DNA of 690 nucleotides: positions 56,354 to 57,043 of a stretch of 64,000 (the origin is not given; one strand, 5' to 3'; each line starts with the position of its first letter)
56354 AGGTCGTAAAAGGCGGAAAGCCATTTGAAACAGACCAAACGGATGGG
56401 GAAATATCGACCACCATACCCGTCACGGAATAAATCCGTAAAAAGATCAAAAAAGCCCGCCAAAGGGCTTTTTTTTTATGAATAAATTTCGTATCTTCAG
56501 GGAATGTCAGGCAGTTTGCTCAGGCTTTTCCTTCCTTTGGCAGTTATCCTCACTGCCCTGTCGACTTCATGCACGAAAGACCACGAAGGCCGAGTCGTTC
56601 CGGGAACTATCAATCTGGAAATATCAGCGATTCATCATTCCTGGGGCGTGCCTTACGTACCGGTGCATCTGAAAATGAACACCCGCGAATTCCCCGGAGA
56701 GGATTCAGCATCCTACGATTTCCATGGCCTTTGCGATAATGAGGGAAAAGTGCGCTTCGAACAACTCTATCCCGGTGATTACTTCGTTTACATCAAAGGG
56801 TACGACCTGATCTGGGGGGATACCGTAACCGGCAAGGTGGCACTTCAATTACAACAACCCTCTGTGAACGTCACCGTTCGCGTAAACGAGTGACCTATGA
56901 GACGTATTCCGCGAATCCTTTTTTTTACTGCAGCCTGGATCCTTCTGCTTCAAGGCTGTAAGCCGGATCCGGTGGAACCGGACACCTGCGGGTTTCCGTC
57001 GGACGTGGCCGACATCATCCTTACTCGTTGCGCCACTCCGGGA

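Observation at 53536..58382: TonB-dependent receptor locus with two prealbumin-like mini-lipoproteins and a PSCyt1/beta-propeller lipoprotein: candidate uncharacterised surface capture-uptake system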

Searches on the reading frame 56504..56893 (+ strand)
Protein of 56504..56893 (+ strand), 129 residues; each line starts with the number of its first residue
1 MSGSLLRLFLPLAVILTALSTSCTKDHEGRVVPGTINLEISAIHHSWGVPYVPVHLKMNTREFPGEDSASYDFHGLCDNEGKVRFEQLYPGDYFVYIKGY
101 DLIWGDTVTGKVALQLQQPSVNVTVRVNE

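Call 3: search_protein_families(library=pfam, proteins=[window:56504-56893:+], max_evalue=1)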
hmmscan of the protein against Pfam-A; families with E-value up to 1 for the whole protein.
window:56504-56893:+ (129 aa): 2 families
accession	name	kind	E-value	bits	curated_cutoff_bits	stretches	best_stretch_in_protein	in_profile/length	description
PF24025.1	Ig_DR_A0283-like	-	0.0064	17.2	27.1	1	69-114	34-82/102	DR_A0283-like, Ig-like domain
PF13620.12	CarboxypepD_reg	-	0.33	11.8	32.3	0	78-100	35-59/82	Carboxypeptidase regulatory-like domain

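Call 4: search_protein_families(library=ncbifam, proteins=[window:56504-56893:+], max_evalue=1)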
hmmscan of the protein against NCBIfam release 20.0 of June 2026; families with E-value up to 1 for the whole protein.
window:56504-56893:+ (129 aa): 1 family
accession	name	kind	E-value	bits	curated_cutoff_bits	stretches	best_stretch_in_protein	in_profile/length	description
NF047638.1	throspo3_MtsC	equivalog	0.09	11.6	350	1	36-124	309-396/428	cell-cell cohesion MYXO-CTERM protein MtsC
